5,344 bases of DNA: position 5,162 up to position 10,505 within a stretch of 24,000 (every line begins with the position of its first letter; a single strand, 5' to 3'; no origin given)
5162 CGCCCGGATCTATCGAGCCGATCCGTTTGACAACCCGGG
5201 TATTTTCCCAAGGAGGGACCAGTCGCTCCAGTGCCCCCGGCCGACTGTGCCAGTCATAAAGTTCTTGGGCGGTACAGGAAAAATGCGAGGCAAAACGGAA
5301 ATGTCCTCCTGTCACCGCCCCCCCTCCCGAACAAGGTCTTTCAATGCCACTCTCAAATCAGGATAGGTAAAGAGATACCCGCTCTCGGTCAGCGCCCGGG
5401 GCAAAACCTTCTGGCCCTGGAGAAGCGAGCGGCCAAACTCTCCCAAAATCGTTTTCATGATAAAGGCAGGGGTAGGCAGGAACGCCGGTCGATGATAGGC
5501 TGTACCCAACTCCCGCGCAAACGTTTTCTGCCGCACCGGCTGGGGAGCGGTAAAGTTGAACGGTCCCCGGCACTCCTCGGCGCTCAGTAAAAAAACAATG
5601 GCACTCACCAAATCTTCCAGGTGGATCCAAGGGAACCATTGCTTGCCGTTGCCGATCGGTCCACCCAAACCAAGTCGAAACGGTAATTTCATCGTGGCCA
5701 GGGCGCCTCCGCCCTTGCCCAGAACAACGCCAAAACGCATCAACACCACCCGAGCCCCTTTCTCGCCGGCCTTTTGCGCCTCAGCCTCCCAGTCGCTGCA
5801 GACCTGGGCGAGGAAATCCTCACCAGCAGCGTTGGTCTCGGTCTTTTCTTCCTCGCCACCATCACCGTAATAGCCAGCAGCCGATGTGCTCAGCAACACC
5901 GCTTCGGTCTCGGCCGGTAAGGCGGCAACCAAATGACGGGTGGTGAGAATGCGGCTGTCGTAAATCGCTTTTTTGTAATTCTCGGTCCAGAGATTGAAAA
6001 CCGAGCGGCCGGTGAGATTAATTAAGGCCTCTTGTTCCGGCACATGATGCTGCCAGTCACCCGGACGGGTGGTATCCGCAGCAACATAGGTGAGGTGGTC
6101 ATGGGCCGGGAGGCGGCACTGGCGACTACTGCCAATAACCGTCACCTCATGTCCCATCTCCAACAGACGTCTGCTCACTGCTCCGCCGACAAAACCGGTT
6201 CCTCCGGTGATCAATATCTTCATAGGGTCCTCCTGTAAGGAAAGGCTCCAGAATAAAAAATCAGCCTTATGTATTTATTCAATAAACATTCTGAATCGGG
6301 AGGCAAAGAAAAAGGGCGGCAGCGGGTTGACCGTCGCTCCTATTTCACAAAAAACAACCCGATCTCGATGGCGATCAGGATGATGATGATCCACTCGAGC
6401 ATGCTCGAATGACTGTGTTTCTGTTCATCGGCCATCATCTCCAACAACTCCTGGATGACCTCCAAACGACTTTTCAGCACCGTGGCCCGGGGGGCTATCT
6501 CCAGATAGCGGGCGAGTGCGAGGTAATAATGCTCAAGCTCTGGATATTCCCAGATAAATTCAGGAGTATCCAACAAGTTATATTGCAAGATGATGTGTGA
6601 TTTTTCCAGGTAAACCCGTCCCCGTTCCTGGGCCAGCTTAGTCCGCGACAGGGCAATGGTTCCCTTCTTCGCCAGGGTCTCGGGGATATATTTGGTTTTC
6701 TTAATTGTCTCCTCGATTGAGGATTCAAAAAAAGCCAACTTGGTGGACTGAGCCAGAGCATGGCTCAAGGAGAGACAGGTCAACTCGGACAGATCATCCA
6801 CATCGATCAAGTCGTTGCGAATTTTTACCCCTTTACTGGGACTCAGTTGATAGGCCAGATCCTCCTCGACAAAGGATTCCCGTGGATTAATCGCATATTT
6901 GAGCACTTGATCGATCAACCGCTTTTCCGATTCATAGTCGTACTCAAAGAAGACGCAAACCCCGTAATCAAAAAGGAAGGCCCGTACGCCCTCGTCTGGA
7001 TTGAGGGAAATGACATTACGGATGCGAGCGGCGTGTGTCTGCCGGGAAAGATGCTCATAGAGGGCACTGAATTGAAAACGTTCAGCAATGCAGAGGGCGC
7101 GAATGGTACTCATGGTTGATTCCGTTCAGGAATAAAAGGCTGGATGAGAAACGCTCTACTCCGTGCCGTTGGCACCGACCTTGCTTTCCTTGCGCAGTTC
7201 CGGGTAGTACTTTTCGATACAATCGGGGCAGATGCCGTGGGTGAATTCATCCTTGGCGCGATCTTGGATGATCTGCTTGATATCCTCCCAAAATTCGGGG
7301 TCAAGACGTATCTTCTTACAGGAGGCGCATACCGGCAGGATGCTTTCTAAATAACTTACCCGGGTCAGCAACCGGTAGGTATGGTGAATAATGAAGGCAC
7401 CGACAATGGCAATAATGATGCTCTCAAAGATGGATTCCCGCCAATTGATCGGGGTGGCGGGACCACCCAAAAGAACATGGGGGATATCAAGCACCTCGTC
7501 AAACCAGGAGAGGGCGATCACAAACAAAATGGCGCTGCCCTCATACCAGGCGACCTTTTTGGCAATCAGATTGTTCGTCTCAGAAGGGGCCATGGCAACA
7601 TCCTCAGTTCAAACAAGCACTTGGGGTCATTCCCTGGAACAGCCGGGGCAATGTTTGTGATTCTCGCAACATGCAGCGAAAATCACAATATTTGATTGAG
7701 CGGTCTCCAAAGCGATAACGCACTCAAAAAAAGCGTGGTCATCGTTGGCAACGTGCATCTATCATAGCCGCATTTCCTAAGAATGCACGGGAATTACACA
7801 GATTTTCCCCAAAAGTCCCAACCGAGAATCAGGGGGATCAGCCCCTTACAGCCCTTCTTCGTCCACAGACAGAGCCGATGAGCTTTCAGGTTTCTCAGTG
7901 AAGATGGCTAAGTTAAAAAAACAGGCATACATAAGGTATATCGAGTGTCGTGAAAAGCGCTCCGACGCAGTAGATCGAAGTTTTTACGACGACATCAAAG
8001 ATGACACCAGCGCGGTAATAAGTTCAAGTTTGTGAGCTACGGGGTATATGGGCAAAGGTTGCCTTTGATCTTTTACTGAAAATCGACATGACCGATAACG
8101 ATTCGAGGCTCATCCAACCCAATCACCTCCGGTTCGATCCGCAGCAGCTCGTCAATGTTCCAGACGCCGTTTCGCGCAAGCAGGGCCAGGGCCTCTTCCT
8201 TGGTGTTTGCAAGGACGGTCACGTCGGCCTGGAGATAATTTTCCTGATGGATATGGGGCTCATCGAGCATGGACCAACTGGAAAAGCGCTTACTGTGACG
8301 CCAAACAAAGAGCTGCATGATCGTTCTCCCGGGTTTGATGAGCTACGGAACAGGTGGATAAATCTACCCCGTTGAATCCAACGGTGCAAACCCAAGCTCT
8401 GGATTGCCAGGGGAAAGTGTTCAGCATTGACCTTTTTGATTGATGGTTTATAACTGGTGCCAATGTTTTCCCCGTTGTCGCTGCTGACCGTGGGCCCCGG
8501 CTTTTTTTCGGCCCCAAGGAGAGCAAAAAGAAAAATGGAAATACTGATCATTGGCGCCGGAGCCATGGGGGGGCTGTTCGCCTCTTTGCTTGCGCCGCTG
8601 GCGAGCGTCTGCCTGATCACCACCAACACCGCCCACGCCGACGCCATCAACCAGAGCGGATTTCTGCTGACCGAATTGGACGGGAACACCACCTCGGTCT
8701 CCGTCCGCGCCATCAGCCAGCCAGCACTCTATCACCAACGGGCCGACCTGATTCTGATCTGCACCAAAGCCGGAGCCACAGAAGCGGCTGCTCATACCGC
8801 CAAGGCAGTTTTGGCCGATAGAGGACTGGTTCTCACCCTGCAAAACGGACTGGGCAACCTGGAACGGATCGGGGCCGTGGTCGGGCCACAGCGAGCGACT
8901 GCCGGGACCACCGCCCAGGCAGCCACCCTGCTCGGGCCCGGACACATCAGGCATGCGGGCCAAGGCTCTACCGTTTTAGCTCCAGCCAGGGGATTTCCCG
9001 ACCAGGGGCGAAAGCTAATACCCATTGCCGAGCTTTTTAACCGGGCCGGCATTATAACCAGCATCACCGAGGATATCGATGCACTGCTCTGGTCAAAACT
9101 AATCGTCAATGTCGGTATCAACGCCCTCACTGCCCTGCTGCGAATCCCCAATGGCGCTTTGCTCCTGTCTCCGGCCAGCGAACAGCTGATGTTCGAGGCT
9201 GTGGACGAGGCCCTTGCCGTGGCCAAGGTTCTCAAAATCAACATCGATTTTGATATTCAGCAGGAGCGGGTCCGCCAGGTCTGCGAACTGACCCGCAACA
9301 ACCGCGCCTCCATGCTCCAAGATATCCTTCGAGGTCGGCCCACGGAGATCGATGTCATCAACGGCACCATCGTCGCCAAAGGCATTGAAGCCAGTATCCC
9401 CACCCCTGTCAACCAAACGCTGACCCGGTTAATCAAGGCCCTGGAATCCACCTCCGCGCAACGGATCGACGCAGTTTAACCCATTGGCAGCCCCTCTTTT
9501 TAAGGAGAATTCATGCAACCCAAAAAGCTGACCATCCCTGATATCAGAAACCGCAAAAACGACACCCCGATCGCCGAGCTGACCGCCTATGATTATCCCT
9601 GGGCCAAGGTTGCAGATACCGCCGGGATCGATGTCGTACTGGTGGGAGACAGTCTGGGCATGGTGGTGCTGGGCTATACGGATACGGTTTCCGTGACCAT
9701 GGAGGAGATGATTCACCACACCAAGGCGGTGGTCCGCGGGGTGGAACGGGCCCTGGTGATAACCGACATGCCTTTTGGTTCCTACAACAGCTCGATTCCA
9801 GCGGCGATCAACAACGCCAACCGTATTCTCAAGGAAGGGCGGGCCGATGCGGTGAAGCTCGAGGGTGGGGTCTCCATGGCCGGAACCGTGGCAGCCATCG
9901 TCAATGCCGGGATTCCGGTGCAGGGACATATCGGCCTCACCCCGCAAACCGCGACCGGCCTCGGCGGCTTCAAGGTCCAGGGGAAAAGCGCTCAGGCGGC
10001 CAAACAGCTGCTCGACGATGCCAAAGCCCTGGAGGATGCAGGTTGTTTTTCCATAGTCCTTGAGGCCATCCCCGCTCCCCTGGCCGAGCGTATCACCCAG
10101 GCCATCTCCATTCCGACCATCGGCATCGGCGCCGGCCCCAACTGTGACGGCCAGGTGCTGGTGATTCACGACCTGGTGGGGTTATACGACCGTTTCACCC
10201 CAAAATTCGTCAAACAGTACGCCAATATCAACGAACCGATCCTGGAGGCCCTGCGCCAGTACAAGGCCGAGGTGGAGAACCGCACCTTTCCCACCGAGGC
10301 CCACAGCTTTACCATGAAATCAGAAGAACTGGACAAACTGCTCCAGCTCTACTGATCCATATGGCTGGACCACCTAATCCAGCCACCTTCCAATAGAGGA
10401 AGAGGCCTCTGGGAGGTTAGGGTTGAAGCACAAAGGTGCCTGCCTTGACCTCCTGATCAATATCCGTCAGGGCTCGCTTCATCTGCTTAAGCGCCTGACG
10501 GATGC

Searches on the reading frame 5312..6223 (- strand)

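Call 7: search_protein_families(library=pfam, proteins=[window:5312-6223:-], max_evalue=0.001)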
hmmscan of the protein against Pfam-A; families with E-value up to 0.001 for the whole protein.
window:5312-6223:- (303 aa): 5 families
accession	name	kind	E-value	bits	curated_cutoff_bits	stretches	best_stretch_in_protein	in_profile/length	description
PF01370.27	Epimerase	-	8e-25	88.1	20.9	1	3-215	1-227/240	NAD dependent epimerase/dehydratase family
PF08338.16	DUF1731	-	2.6e-17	62.7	27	1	251-297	1-47/47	Domain of unknown function (DUF1731)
PF16363.11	GDP_Man_Dehyd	-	6.8e-07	29.5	27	1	4-131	1-145/332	GDP-mannose 4,6 dehydratase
PF13460.12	NAD_binding_10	-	2.8e-06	27.7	27.2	1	7-144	1-123/184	NAD(P)H-binding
PF08659.16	KR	-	5.4e-05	23.6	22.6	0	3-35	3-35/180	KR domain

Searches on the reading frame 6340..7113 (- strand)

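Call 7: search_protein_families(library=pfam, proteins=[window:6340-7113:-], max_evalue=0.001)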
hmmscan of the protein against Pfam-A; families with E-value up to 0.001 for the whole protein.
window:6340-7113:- (257 aa): 1 family
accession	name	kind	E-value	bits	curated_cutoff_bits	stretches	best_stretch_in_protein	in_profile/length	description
PF02582.19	DUF155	-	2.6e-47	161.6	27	1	46-213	2-173/174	RMND1/Sif2-Sif3/Mrx10, DUF155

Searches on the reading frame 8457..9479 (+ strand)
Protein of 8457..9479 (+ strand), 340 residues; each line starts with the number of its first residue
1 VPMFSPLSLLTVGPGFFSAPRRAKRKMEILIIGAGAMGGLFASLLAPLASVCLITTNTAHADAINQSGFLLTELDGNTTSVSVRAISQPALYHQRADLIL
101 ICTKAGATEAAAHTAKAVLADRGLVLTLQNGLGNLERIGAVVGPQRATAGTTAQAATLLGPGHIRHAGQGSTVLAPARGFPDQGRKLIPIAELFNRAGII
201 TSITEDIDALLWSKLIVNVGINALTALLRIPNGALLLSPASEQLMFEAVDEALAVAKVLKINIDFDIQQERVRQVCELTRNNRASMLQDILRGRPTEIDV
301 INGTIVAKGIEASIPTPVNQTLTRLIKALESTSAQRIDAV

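Call 6: search_protein_families(library=pfam, proteins=[window:8457-9479:+], max_evalue=0.001)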
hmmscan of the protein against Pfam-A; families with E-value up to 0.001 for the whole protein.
window:8457-9479:+ (340 aa): 3 families
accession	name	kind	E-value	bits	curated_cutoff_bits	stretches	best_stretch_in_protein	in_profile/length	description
PF08546.17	ApbA_C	-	1.2e-37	129.5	22.7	1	206-330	1-125/125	Ketopantoate reductase PanE/ApbA C terminal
PF02558.23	ApbA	-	3.8e-32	111.4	22.2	1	29-177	1-148/150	Ketopantoate reductase PanE/ApbA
PF01210.29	NAD_Gly3P_dh_N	-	3.8e-06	27.4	23.1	1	29-163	2-136/158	NAD-dependent glycerol-3-phosphate dehydrogenase N-terminus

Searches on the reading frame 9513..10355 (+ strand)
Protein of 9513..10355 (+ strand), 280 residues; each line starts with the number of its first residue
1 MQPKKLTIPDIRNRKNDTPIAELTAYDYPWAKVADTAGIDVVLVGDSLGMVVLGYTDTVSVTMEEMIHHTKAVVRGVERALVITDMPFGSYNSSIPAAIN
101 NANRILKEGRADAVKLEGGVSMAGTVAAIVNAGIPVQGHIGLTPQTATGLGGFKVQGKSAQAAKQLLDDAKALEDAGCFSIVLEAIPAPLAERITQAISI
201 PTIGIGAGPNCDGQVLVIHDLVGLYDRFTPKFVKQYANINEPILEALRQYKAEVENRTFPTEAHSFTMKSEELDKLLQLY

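Call 6: search_protein_families(library=pfam, proteins=[window:9513-10355:+], max_evalue=0.001)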
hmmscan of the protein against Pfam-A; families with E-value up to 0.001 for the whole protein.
window:9513-10355:+ (280 aa): 2 families
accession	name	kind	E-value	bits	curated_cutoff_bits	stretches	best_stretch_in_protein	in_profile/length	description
PF02548.21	Pantoate_transf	-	2.3e-117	391.4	28.7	1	5-261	1-258/259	Ketopantoate hydroxymethyltransferase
PF01177.27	Asp_Glu_race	-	3.2e-05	24.3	31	1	150-206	40-97/211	Asp/Glu/Hydantoin racemase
